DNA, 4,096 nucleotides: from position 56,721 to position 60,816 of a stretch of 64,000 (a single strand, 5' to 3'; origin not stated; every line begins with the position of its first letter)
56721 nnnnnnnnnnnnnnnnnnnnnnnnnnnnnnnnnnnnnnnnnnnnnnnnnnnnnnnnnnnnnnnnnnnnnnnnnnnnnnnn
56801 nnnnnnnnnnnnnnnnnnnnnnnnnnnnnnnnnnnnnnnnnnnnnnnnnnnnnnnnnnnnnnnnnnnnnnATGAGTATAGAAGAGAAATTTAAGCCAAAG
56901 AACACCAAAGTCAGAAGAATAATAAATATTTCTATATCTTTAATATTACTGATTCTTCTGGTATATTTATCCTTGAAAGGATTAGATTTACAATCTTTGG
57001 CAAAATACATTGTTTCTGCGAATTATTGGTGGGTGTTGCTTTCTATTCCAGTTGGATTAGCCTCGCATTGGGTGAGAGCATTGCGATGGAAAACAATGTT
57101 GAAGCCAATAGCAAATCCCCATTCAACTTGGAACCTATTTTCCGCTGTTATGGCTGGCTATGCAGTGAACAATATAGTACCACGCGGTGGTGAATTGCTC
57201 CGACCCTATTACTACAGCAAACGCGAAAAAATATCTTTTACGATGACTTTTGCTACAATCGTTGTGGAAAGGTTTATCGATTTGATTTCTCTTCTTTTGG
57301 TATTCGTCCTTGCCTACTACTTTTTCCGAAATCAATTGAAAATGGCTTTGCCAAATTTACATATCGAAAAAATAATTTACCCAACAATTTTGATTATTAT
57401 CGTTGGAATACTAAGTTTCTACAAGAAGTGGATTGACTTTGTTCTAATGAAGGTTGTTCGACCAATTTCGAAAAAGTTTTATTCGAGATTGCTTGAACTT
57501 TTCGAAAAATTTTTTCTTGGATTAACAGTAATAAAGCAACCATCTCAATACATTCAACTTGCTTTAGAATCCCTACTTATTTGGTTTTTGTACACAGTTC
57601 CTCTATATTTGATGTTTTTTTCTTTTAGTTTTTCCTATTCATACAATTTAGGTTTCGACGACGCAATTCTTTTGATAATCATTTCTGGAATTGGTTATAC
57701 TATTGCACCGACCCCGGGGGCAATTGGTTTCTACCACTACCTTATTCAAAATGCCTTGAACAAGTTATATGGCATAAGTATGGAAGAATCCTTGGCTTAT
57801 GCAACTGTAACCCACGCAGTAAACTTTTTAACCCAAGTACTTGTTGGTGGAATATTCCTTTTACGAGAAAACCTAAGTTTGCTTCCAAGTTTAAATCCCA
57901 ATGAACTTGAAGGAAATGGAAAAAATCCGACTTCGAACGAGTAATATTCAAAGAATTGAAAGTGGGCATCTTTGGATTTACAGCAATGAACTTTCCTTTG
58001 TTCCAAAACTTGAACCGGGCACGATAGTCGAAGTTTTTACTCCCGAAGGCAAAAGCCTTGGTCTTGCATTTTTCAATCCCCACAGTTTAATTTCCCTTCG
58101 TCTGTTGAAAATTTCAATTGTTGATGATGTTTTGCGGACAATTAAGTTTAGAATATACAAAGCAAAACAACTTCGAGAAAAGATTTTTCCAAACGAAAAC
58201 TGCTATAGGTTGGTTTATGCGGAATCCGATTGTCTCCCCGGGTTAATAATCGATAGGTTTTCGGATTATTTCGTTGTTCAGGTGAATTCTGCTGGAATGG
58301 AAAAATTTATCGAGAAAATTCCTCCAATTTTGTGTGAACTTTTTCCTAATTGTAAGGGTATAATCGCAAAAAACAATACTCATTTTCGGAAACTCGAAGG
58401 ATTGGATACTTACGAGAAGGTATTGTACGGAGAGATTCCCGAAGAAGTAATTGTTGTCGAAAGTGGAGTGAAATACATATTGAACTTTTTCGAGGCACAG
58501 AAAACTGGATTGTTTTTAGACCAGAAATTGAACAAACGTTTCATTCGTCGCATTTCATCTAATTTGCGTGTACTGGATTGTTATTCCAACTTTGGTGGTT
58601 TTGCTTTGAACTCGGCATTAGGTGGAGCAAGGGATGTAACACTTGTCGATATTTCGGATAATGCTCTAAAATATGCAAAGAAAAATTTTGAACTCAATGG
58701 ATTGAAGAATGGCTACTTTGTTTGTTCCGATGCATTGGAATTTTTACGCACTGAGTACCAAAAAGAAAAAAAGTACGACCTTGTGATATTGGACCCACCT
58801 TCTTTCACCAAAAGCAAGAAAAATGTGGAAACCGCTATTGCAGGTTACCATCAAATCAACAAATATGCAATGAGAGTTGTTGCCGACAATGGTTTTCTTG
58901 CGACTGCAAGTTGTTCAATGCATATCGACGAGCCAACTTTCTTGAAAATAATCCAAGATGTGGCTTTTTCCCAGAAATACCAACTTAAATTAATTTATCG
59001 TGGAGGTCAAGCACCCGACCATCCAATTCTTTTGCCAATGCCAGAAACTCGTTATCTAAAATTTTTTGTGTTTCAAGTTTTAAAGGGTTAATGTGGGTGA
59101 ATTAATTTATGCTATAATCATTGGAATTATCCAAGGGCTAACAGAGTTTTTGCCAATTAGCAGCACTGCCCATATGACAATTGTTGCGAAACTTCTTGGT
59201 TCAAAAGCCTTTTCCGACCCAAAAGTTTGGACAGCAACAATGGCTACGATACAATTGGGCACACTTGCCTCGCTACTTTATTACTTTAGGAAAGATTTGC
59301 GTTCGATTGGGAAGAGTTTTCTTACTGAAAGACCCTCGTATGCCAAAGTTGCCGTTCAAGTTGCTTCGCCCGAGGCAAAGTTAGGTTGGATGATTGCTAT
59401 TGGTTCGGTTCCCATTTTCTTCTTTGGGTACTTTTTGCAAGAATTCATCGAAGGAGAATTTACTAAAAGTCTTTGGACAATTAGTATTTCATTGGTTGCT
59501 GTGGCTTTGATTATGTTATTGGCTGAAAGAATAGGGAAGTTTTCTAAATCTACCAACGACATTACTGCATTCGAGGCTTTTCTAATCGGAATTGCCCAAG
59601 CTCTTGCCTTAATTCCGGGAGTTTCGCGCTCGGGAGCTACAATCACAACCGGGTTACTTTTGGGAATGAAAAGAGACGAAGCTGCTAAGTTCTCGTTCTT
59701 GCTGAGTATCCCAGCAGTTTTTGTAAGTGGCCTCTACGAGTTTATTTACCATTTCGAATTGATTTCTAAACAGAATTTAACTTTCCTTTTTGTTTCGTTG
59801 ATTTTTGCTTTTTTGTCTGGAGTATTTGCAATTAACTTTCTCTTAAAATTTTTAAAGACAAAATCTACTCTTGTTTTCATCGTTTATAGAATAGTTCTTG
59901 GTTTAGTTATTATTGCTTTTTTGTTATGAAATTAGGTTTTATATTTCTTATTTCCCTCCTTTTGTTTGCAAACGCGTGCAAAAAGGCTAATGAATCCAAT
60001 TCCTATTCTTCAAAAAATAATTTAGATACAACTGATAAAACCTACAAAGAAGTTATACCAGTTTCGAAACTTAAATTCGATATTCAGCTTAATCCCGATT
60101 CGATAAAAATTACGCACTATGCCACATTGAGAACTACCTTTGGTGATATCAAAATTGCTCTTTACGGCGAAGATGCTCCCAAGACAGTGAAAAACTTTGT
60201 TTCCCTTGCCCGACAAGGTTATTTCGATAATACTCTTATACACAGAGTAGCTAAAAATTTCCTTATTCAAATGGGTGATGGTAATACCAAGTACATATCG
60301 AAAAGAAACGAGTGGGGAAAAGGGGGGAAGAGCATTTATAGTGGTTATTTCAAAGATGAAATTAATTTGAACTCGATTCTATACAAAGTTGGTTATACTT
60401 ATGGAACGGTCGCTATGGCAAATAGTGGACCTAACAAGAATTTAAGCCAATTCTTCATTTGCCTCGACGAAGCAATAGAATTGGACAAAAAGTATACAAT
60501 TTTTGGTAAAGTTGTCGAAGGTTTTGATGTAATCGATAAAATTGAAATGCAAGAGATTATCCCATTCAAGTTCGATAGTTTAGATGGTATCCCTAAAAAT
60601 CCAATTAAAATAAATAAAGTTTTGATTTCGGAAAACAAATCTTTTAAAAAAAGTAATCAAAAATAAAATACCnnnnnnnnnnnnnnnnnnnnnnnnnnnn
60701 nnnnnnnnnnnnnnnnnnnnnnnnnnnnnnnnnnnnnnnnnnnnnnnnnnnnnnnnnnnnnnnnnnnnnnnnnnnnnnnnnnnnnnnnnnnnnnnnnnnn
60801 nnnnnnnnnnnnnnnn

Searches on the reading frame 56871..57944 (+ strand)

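Call 27: search_protein_families(library=pfam, proteins=[window:56871-57944:+], max_evalue=0.001)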
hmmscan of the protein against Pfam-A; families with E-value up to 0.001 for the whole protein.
window:56871-57944:+ (357 aa): 1 family
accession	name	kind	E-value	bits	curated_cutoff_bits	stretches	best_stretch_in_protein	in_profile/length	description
PF03706.18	LPG_synthase_TM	-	1.2e-42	146.9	33.4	1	22-326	3-302/302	Lysylphosphatidylglycerol synthase TM region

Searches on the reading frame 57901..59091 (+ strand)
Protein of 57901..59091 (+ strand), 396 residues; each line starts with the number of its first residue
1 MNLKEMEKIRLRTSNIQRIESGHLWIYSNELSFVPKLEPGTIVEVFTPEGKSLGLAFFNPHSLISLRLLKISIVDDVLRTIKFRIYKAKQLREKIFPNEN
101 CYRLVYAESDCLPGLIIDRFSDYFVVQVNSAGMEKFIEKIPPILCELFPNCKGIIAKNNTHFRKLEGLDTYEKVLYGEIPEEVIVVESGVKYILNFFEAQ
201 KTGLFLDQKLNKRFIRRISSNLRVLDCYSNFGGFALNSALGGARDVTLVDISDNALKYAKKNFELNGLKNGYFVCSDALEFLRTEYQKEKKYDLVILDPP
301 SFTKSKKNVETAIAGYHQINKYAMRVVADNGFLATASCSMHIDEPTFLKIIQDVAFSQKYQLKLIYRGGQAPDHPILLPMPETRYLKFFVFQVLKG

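Call 27: search_protein_families(library=pfam, proteins=[window:57901-59091:+], max_evalue=0.001)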
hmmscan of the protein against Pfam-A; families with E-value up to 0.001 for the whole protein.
window:57901-59091:+ (396 aa): 10 families
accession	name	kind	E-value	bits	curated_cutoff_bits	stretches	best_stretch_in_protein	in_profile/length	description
PF10672.15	Methyltrans_SAM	-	1.1e-21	77.7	27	1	172-334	75-235/286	S-adenosylmethionine-dependent methyltransferase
PF17785.7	PUA_3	-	1.9e-17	63.2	22.6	1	9-69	1-62/64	PUA-like domain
PF13847.12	Methyltransf_31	-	1e-10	41.9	27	1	218-341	1-115/145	Methyltransferase domain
PF03602.21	Cons_hypoth95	-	1.6e-09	38.1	24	1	220-324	41-147/182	Conserved hypothetical protein 95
PF05175.20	MTS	-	4.3e-08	33.4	23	1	222-334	33-137/170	Methyltransferase small domain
PF02005.22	TRM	-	4.3e-06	26.6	27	1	215-314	44-141/376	N2,N2-dimethylguanosine tRNA methyltransferase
PF13649.12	Methyltransf_25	-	1e-05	26.5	27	1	224-297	1-70/97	Methyltransferase domain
PF02475.24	TRM5-TYW2_MTfase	-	2.3e-05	24.8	28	1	211-304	27-117/164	TRM5/TYW2 methyltransferase domain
PF09445.16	Methyltransf_15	-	0.00044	20.3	22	1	223-301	3-81/165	RNA cap guanine-N2 methyltransferase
PF06325.19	PrmA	-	0.00078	19.5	22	0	223-296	164-231/296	Ribosomal protein L11 methyltransferase (PrmA)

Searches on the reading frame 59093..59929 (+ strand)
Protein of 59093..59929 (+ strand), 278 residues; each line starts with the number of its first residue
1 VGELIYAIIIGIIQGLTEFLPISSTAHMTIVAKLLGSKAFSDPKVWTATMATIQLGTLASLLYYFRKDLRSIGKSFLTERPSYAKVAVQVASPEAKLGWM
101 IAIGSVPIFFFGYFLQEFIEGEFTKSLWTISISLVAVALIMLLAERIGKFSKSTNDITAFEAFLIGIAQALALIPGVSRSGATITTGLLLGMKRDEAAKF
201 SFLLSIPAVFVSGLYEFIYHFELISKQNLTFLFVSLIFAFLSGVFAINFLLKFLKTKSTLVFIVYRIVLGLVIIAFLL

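Call 27: search_protein_families(library=pfam, proteins=[window:59093-59929:+], max_evalue=0.001)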
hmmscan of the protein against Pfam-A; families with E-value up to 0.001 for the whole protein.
window:59093-59929:+ (278 aa): 1 family
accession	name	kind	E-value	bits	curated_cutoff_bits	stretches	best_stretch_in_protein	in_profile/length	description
PF02673.24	BacA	-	1.1e-75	255.1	33.4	1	7-272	1-257/257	Bacitracin resistance protein BacA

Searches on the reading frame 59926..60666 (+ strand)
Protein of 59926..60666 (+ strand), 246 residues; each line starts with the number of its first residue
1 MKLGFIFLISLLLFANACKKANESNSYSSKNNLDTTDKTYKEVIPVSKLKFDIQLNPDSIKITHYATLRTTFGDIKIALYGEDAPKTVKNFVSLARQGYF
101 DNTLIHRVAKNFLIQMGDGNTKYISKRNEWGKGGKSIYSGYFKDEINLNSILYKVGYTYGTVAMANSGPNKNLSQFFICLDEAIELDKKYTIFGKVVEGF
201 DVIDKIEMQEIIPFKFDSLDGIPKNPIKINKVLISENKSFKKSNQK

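Call 27: search_protein_families(library=pfam, proteins=[window:59926-60666:+], max_evalue=0.001)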
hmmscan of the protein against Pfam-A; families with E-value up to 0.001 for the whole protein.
window:59926-60666:+ (246 aa): 1 family
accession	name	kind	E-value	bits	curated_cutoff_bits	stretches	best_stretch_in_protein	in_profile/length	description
PF00160.26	Pro_isomerase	-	2.9e-43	148.3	21.7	1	66-231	2-156/159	Cyclophilin type peptidyl-prolyl cis-trans isomerase/CLD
